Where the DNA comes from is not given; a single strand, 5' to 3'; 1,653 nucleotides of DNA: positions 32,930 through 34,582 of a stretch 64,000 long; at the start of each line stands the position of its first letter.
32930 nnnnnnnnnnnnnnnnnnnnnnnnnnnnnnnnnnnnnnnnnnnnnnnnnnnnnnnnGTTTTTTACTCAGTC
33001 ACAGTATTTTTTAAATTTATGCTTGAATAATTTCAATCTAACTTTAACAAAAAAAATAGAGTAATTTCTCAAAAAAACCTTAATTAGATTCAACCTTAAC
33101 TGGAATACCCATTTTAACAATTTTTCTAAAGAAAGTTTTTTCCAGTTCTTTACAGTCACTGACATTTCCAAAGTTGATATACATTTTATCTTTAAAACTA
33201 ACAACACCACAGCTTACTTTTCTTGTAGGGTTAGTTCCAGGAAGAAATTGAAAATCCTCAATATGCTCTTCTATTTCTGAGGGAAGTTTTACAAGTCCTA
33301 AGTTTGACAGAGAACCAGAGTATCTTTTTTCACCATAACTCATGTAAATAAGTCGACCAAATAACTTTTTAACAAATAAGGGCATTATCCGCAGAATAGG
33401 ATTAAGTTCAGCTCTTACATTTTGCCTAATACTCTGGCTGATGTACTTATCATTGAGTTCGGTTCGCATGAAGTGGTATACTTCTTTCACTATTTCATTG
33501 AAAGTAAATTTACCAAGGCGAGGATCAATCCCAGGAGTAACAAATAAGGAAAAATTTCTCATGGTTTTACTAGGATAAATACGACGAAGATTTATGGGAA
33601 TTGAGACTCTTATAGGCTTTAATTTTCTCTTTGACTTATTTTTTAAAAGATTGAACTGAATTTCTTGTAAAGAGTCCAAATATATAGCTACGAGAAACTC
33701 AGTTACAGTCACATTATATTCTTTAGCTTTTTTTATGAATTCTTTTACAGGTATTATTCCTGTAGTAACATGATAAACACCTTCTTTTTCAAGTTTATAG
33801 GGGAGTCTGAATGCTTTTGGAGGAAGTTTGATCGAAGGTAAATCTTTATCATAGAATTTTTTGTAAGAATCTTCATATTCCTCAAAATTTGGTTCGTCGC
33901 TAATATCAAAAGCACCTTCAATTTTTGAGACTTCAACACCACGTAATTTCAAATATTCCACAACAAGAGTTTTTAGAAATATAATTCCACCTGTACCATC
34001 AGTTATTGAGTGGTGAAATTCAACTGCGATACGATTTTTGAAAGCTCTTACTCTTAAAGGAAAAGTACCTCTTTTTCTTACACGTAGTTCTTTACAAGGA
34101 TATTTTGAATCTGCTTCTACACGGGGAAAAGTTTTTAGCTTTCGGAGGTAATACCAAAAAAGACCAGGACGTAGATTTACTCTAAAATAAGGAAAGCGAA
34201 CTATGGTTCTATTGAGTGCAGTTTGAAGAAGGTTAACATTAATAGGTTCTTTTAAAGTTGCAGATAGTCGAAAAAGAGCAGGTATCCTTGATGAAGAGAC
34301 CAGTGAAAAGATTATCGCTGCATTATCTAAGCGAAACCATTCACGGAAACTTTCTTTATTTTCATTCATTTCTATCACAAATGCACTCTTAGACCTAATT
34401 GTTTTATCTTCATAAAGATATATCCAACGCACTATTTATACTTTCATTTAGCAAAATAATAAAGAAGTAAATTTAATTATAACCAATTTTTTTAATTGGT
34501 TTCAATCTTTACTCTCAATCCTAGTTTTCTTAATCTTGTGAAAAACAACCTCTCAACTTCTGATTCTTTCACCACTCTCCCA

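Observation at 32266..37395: Tandem paralogous HHxxxDG acyltransferases (WS/DGAT- or condensation-domain-like) in a membrane-protein cluster of an archaeon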

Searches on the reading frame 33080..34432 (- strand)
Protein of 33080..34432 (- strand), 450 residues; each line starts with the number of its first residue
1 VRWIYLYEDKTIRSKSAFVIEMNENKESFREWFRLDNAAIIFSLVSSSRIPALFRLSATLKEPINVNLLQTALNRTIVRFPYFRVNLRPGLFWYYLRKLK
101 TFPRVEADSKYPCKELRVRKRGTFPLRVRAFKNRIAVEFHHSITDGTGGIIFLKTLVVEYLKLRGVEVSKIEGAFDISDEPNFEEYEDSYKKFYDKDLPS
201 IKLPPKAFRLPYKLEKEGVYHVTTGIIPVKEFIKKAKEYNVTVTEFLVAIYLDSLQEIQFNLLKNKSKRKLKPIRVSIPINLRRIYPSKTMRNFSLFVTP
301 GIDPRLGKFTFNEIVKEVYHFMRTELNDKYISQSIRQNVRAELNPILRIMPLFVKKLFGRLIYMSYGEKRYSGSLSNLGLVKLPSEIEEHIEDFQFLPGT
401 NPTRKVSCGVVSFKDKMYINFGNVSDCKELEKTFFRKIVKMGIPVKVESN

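Call 3: search_protein_families(library=pfam, proteins=[window:33080-34432:-], max_evalue=1)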
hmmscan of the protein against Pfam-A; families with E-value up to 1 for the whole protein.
window:33080-34432:- (450 aa): 3 families
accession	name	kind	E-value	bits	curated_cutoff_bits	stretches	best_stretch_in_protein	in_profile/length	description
PF07247.17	AATase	-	2e-07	30.4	22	1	229-415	280-469/500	Alcohol acetyltransferase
PF00668.25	Condensation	-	0.0018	17.5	30.6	1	135-259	133-267/456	Condensation domain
PF08264.19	Anticodon_1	-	0.036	14.4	25.1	1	307-334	20-47/148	Anticodon-binding domain of tRNA ligase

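Call 5: search_protein_families(library=ncbifam, proteins=[window:33080-34432:-], max_evalue=1)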
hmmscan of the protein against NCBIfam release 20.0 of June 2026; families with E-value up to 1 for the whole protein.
window:33080-34432:- (450 aa): 0 families

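Call 6: search_solved_structures(query=window:33080-34432:-, max_evalue=10, show_alignments=2)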
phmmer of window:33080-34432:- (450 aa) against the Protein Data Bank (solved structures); distinct sequences matched with E-value up to 10: 2.
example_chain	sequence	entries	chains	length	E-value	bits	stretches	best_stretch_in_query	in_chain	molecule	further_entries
5cw9_A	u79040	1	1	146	0.65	12.1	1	228-282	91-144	De novo designed ferredoxin-ferredoxin domain insertion protein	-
9unw_D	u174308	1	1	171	1.1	11.4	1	323-392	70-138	Programmed cell death protein 5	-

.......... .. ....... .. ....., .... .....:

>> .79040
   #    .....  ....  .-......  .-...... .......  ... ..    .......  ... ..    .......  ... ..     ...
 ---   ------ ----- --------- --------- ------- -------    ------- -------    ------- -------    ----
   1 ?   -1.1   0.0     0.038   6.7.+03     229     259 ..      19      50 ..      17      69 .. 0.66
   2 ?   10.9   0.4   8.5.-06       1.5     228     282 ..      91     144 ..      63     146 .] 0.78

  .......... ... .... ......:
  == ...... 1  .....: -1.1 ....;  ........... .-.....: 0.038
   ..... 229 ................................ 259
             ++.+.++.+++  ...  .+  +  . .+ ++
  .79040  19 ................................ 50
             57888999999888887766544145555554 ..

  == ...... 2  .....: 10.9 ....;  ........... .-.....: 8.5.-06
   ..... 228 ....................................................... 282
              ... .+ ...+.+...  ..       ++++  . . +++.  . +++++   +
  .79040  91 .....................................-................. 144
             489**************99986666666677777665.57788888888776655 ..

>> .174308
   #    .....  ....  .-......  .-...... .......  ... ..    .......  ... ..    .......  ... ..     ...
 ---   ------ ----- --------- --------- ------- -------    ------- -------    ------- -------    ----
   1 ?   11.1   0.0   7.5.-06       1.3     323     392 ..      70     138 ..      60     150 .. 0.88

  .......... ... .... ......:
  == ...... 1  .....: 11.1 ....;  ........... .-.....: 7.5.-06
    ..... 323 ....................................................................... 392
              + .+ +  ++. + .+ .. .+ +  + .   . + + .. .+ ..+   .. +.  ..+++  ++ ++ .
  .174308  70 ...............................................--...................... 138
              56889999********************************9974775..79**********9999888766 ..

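Call 8: find_homologous_proteins(query=window:33080-34432:-, max_evalue=0.001)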
Query window:33080-34432:- (450 aa): 2012 proteins with E <= 0.001 among 6615 candidates; the best 120 are listed.
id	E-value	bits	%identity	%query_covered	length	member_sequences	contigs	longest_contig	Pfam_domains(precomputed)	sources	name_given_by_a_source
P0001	1.2e-296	1002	100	100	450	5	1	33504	PF07247.18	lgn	-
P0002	3.4e-255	865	88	95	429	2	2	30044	PF07247.18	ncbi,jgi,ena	ncbi:MAG: hypothetical protein ACTSWZ_06330 [Candidatus Heimdallarchaeaceae archaeon]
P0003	9.7e-186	636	65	95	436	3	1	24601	-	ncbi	ncbi:MAG: hypothetical protein ACTSQE_09680 [Candidatus Heimdallarchaeaceae archaeon]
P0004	4.3e-174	598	61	95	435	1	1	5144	-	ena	-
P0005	4.3e-174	598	63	94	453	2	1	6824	-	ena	-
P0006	1.5e-170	586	60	96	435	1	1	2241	-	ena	-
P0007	1.5e-170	586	60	96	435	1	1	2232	-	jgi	-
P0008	3.5e-169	582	61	94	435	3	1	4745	-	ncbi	-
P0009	3.2e-164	565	59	93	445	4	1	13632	PF07247.18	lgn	-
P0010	1.7e-163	563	58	96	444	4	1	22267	-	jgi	jgi:NRPS condensation-like uncharacterized protein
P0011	1.4e-160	553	56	98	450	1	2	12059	-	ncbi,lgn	-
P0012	1.6e-160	553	57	93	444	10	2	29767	-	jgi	-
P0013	1.7e-160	553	56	98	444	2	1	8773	-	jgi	-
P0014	6.1e-160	551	58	93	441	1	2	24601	-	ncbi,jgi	ncbi:MAG: hypothetical protein ACTSQE_09675 [Candidatus Heimdallarchaeaceae archaeon]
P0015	1.4e-159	550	55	96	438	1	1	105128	-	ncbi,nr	ncbi:MAG: hypothetical protein GF308_10685 [Candidatus Heimdallarchaeota archaeon]|nr:hypothetical p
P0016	2.4e-159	549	57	93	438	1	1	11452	PF07247.18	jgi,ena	-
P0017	2.6e-159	549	57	95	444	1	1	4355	PF07247.18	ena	-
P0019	9.7e-159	547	57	93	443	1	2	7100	PF07247.18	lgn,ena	-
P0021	3.7e-158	545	57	93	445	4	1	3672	PF07247.18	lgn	-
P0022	4.7e-158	545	57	95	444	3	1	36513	PF07247.18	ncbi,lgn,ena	-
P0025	1.6e-156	540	55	96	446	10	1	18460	PF07247.18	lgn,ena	-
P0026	1.7e-156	540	58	94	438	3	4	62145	PF07247.18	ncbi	ncbi:MAG: hypothetical protein ACTSSG_05150 [Candidatus Heimdallarchaeaceae archaeon]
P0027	3.4e-156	539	56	95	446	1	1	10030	PF07247.18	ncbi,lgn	ncbi:MAG: hypothetical protein ACFFDW_07985 [Candidatus Thorarchaeota archaeon]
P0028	6.2e-156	538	54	98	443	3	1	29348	PF07247.18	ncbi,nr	ncbi:MAG: hypothetical protein GOP50_10435 [Candidatus Heimdallarchaeota archaeon]|nr:hypothetical p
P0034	2.9e-154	532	57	93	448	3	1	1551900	-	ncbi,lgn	ncbi:MAG: hypothetical protein HZR80_03325 [Candidatus Heimdallarchaeota archaeon]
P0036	5.8e-154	531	56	93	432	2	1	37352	PF07247.18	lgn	-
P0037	9.6e-154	531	55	94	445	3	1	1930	PF07247.18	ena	-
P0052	6.0e-141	488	53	96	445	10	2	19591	PF07247.18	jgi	-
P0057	5.8e-139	482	51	93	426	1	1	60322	-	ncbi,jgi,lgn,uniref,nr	ncbi:hypothetical protein [Paramaledivibacter caminithermalis]|jgi:hypothetical protein|uniref:Alcoh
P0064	9.7e-138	478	51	96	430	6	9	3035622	-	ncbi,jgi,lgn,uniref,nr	ncbi:hypothetical protein Cst_c03040 [Thermoclostridium stercorarium subsp. stercorarium DSM 8532]|j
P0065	1.2e-137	478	51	96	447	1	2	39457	PF07247.18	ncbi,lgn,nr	ncbi:MAG: hypothetical protein GOP50_11630 [Candidatus Heimdallarchaeota archaeon]|nr:hypothetical p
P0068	3.0e-136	473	50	93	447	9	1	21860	PF07247.18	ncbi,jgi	ncbi:MAG: hypothetical protein ACTSQ4_06710 [Candidatus Heimdallarchaeaceae archaeon]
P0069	3.8e-136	473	50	98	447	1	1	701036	PF07247.18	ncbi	-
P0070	4.3e-136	472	54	93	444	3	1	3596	PF07247.18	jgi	jgi:NRPS condensation-like uncharacterized protein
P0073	9.5e-135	468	51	93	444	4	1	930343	PF07247.18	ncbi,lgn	ncbi:MAG: hypothetical protein HZR80_11150 [Candidatus Heimdallarchaeota archaeon]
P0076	1.2e-133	464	49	94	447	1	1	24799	PF07247.18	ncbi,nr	ncbi:MAG: hypothetical protein KGD64_02920 [Candidatus Heimdallarchaeota archaeon]|nr:hypothetical p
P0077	1.3e-133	464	52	93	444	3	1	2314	PF07247.18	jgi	-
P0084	8.2e-133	462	50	94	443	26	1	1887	PF07247.18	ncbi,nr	ncbi:MAG: hypothetical protein KAR08_02305 [Candidatus Heimdallarchaeota archaeon]|nr:hypothetical p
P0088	4.2e-132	459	49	95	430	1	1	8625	PF07247.18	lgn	-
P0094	1.4e-131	458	47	96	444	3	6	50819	PF07247.18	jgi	-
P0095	1.5e-131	457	51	93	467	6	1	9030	PF07247.18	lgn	-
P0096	1.6e-131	457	49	96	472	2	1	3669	PF07247.18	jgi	-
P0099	3.6e-131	456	49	98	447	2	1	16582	PF07247.18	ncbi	ncbi:MAG: hypothetical protein ACTSQF_04060 [Candidatus Heimdallarchaeaceae archaeon]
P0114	1.1e-126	442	49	93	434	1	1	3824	PF07247.18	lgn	-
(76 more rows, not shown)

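Call 10: find_encoding_contigs(protein=P0064, flank=6000, max_places=3)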
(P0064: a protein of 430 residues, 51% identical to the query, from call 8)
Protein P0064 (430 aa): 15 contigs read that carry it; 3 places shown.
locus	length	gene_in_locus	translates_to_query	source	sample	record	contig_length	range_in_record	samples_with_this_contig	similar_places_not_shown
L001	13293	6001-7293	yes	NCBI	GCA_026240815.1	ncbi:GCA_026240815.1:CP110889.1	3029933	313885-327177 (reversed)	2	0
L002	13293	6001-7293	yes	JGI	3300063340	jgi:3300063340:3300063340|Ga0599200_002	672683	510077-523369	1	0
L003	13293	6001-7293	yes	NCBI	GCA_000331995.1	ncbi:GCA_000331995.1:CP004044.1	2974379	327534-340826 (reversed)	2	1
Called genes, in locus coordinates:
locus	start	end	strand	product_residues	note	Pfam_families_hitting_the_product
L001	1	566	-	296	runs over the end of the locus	PF02311:AraC_binding, PF07883:Cupin_2, PF12833:HTH_18, PF00165:HTH_AraC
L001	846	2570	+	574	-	PF00664:ABC_membrane, PF00005:ABC_tran, PF02463:SMC_N (weak)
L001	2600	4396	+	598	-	PF00664:ABC_membrane, PF00005:ABC_tran, PF02463:SMC_N (faint)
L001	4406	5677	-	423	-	PF03447:NAD_binding_3, PF00742:Homoserine_dh, PF22629:ACT_AHAS_ss (faint), PF01842:ACT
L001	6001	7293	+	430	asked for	-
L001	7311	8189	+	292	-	PF19845:DUF6320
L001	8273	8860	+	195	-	PF00149:Metallophos, PF12850:Metallophos_2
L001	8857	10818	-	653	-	PF02608:Bmp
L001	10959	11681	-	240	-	PF05857:TraX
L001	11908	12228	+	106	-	-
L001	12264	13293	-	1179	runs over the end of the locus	PF04997:RNA_pol_Rpb1_1, PF00623:RNA_pol_Rpb1_2, PF04983:RNA_pol_Rpb1_3, PF05000:RNA_pol_Rpb1_4, PF04998:RNA_pol_Rpb1_5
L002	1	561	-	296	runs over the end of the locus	PF02311:AraC_binding, PF07883:Cupin_2, PF12833:HTH_18, PF00165:HTH_AraC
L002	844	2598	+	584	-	PF00664:ABC_membrane, PF00005:ABC_tran, PF02463:SMC_N (weak)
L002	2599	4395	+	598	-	PF00664:ABC_membrane, PF00005:ABC_tran, PF02463:SMC_N (faint)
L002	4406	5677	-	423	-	PF03447:NAD_binding_3, PF00742:Homoserine_dh, PF22629:ACT_AHAS_ss (faint), PF01842:ACT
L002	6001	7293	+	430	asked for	-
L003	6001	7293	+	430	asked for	-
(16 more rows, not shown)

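Call 11: find_encoding_contigs(protein=P0034, flank=6000, max_places=2)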
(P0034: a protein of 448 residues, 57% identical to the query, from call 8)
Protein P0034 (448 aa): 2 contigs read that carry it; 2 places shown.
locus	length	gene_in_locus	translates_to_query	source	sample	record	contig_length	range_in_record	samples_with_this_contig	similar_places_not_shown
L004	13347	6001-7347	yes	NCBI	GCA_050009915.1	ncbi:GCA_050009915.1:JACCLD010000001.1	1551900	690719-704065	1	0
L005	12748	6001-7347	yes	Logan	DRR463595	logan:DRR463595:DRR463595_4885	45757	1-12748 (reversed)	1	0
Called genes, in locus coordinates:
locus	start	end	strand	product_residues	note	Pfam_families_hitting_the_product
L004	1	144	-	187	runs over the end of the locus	PF00025:Arf, PF00071:Ras (weak)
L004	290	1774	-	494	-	-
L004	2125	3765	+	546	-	PF00025:Arf, PF00071:Ras, PF08477:Roc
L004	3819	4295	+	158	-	-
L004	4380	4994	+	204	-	-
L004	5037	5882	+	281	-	PF01416:PseudoU_synth_1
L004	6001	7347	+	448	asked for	-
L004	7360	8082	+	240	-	PF19845:DUF6320 (weak)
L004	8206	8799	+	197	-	-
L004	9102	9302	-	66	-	-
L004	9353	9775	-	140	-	-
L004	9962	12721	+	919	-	PF03104:DNA_pol_B_exo1, PF10108:DNA_pol_B_exo2 (faint), PF00136:DNA_pol_B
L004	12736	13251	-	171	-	PF01467:CTP_transf_like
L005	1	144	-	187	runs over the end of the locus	PF00025:Arf, PF00071:Ras (weak)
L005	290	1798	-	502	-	-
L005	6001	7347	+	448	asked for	-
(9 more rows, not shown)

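Call 15: search_solved_structures(query=A1, max_evalue=10, show_alignments=3)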
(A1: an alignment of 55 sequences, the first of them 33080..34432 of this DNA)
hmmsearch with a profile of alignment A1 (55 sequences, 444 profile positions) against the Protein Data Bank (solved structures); distinct sequences matched with E-value up to 10: 5.
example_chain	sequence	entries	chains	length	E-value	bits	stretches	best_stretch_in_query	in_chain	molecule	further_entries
2dum_A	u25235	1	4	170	0.51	12.4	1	188-271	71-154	Hypothetical protein PH0823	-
1bqz_A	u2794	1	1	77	1.2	11.2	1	163-218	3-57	DNAJ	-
5nro_B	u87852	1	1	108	2.3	10.3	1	162-218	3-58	Chaperone protein DnaJ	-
1bq0_A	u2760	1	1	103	2.8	10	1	163-218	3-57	DNAJ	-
1xbl_A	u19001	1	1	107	3.1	9.9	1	163-218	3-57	DNAJ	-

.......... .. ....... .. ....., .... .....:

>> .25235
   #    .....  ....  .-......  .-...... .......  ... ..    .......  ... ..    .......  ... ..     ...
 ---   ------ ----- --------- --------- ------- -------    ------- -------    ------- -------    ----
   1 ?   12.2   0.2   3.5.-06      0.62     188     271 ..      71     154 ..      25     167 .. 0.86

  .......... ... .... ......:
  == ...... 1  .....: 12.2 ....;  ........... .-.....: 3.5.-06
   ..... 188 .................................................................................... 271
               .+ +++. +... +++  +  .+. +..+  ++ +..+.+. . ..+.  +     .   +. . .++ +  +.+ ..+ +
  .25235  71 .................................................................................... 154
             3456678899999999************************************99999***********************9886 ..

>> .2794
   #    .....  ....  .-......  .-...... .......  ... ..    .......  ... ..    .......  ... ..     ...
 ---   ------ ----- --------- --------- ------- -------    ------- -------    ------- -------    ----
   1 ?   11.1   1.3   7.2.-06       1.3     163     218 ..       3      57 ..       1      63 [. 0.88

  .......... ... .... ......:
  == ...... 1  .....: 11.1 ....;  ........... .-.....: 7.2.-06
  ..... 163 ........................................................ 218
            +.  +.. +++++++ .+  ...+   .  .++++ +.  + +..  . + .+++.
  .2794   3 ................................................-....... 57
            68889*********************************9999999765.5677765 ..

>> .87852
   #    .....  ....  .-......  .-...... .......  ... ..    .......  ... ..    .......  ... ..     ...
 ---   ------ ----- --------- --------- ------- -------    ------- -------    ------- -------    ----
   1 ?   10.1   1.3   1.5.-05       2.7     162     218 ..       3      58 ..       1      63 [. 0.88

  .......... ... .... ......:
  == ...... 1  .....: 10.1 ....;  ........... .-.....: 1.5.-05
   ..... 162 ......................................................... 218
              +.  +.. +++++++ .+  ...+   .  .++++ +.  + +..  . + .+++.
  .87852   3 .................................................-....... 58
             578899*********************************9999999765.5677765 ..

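Call 16: find_related_loci(query=A1, collection=genome_contigs, flank=5000)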
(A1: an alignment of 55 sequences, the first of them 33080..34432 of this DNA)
Query A1 (450 aa) in genome_contigs; peptide patterns used: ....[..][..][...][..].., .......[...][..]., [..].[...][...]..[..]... (x = any residue, [..] = any of these).
600 stretches matched a pattern (row limit reached: there are more); 579 encode a relative of the query (tblastn E <= 1e-3); the best 80 are kept; 80 distinct loci.
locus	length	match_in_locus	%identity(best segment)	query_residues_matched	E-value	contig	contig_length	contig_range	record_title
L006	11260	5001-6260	57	31-450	2e-168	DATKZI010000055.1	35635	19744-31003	MAG TPA_asm: Candidatus Bathyarchaeia archaeon isolate SMAG_U14241 k141_622128, whole genome shotgun sequence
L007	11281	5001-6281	57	23-450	6e-163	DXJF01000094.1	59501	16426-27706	MAG TPA_asm: Candidatus Heimdallarchaeota archaeon isolate CR1378_bin_8 k127_172906, whole genome shotgun sequence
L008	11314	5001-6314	54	9-450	3e-161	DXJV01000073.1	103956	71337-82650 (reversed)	MAG TPA_asm: Candidatus Heimdallarchaeota archaeon isolate MAG_147 k141_1872326, whole genome shotgun sequence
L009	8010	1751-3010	55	31-450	1e-160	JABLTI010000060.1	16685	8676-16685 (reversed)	MAG: Promethearchaeati archaeon isolate HMA_bin2.83 metabat2_83_fa_scaffold_3748, whole genome shotgun sequence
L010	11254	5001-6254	57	33-450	2e-159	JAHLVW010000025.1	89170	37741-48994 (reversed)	MAG: Candidatus Heimdallarchaeota archaeon isolate 12F4_9 k141_17150, whole genome shotgun sequence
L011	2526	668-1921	56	33-450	9e-168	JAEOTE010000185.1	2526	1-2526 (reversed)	MAG: Candidatus Heimdallarchaeota archaeon isolate YT1_029 k127_29690235, whole genome shotgun sequence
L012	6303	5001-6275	54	26-450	5e-156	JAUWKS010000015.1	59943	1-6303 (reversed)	MAG: Candidatus Heimdallarchaeota archaeon isolate CSMAG_2352 CSMAG_2352_k127_4373833_length_59943_cov_23.5656, whole ge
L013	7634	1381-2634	55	33-450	2e-154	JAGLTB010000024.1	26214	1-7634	MAG: Candidatus Heimdallarchaeota archaeon isolate RS_9_76 ROV157_9.bin.76.fa_24, whole genome shotgun sequence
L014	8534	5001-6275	54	26-450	1e-152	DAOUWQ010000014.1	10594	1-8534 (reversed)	MAG TPA_asm: Candidatus Heimdallarchaeota archaeon isolate CSMAG_879 CSMAG_879_k127_963444_length_10594_cov_8.0000, whol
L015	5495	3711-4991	52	24-450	2e-151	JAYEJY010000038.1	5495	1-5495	MAG: Promethearchaeati archaeon isolate MAG151 MAG151_38, whole genome shotgun sequence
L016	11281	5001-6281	50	24-450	2e-142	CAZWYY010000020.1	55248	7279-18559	MAG TPA_asm: uncultured Spirochaetaceae bacterium isolate SRP214966_co4_496 genome assembly, contig: NODE_301_length_552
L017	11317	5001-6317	50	9-450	3e-142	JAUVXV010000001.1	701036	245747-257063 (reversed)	MAG: Candidatus Heimdallarchaeota archaeon isolate CSMAG_1225 CSMAG_1225_k141_1112329_length_701036_cov_18.1426, whole g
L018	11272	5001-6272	50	27-450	2e-141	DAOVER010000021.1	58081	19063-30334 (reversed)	MAG TPA_asm: Candidatus Heimdallarchaeota archaeon isolate CSMAG_1088 CSMAG_1088_k141_4320094_length_58081_cov_42.4534,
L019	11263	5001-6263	51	30-450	3e-140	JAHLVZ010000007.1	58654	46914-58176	MAG: Candidatus Heimdallarchaeota archaeon isolate 12R2_15 NODE_141_length_58654_cov_19.247786, whole genome shotgun seq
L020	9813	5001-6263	48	30-450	1e-138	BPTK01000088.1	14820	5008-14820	MAG: Candidatus Heimdallarchaeota archaeon 7H_bin4 DNA, 7H_mb2_bin4_NODE_279, whole genome shotgun sequence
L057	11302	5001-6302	40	14-450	9e-112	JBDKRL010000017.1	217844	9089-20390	MAG: Clostridiaceae bacterium isolate 5_bin.60 c_000000997573, whole genome shotgun sequence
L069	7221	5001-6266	40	27-450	4e-108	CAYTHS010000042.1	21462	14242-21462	MAG TPA_asm: uncultured Oscillospiraceae bacterium isolate SRP241341_co1_196 genome assembly, contig: NODE_2820_length_2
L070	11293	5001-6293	40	18-450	8e-108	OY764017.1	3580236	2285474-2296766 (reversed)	MAG: Christensenellaceae bacterium isolate da863df8-3121-48c8-a9fd-195775925dd7 genome assembly, chromosome: 1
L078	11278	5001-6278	40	22-450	8e-107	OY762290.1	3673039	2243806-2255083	MAG: Christensenellaceae bacterium isolate 20c35e01-8a7f-49ef-9147-7de253b6e4f4 genome assembly, chromosome: 1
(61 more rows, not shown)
